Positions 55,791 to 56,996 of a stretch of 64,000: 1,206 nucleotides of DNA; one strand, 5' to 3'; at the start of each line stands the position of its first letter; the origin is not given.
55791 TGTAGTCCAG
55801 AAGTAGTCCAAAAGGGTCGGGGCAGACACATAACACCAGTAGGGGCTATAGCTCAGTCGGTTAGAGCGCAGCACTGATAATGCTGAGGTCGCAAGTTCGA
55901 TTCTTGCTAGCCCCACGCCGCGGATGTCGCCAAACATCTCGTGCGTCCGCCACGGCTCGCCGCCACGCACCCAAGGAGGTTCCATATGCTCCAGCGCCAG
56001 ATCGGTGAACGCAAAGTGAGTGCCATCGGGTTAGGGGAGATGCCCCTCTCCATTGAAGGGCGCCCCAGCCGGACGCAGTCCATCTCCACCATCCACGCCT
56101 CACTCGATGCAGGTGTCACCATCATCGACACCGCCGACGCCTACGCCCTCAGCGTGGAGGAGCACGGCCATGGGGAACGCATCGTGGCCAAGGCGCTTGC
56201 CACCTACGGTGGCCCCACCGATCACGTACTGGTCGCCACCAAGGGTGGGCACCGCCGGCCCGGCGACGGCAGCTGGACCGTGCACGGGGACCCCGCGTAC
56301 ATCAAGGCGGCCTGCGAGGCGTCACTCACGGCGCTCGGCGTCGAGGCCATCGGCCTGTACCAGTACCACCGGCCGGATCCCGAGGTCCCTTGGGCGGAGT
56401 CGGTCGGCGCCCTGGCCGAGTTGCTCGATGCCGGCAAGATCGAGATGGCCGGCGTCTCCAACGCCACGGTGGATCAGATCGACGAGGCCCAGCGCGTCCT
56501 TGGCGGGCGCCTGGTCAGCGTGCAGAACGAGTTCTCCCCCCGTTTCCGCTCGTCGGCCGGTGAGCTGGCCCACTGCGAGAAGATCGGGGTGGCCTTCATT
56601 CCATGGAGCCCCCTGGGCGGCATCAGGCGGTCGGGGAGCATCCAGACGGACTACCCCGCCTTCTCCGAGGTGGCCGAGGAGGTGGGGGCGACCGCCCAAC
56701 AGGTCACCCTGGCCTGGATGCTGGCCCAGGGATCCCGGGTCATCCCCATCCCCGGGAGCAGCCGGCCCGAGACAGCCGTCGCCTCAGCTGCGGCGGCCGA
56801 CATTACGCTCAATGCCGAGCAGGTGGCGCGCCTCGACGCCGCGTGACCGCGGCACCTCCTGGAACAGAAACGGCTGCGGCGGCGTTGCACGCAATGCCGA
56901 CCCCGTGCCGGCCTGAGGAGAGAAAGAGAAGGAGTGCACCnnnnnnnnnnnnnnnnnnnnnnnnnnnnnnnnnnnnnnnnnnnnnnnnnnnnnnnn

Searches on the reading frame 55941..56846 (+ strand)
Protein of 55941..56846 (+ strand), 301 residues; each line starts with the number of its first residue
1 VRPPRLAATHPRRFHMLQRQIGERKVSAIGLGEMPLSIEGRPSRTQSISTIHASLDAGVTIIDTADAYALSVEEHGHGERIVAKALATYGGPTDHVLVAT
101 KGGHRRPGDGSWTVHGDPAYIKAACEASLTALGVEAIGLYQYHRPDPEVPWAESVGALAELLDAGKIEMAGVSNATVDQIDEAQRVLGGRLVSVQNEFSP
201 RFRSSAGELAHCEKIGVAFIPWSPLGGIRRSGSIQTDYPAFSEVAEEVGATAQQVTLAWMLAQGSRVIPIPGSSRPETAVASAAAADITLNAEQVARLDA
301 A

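Call 12: search_protein_families(library=pfam, proteins=[window:55941-56846:+], max_evalue=0.01)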
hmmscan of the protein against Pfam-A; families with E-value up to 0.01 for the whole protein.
window:55941-56846:+ (301 aa): 1 family
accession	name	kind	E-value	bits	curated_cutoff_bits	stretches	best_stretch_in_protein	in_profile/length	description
PF00248.27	Aldo_ket_red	-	2.7e-57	194.5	24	1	29-300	2-288/291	Aldo/keto reductase family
